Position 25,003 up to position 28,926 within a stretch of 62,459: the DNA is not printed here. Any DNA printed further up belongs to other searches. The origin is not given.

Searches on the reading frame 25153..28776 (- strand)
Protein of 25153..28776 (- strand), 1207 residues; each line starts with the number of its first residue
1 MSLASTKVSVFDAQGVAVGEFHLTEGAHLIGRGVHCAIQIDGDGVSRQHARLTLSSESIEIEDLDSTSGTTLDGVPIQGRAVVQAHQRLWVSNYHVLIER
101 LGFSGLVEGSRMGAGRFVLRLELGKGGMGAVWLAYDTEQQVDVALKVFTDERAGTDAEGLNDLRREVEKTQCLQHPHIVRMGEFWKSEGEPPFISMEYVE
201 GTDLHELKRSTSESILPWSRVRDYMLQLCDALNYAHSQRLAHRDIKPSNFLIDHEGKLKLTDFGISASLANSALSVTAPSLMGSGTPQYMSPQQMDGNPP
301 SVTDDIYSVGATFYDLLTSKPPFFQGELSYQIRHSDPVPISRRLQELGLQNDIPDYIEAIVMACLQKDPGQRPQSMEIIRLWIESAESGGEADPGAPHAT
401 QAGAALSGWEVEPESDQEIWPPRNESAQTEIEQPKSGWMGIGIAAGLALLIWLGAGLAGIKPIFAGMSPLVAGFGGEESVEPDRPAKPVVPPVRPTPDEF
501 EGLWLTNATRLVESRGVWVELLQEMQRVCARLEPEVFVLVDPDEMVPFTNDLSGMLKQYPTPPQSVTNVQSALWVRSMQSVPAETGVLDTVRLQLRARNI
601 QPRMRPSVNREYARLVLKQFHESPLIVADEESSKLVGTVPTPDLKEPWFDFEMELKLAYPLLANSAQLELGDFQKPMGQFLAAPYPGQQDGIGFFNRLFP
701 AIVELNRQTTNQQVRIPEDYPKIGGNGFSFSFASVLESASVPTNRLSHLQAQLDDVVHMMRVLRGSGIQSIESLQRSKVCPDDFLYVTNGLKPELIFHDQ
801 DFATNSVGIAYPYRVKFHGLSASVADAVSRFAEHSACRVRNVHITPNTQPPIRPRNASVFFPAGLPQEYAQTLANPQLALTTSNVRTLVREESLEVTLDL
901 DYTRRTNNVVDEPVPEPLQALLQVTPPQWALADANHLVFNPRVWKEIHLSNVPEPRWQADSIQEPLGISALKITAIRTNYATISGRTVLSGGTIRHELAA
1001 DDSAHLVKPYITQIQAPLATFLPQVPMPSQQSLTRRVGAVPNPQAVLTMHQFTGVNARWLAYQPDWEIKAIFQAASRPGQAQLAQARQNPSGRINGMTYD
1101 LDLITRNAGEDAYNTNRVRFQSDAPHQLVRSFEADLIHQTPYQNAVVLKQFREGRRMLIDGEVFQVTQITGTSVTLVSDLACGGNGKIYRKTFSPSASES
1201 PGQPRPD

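Call 10: search_protein_families(library=pfam, proteins=[window:25153-28776:-], max_evalue=0.001)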
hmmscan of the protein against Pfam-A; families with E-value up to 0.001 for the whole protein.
window:25153-28776:- (1207 aa): 5 families
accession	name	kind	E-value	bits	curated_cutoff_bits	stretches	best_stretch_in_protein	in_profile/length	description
PF00069.31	Pkinase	-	4.3e-50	171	31.7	1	122-379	6-258/263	Protein kinase domain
PF07714.23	PK_Tyr_Ser-Thr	-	1.4e-29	103.6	23.1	1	121-379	5-255/258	Protein tyrosine and serine/threonine kinase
PF00498.31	FHA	-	8.2e-13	49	20.7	1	29-82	2-57/67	FHA domain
PF16697.10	Yop-YscD_cpl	-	1.9e-09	38.1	33.2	1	20-91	11-83/94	Inner membrane component of T3SS, cytoplasmic domain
PF03109.22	ABC1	-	5.2e-06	26.2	22.9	1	190-272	141-220/244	ABC1 atypical kinase-like domain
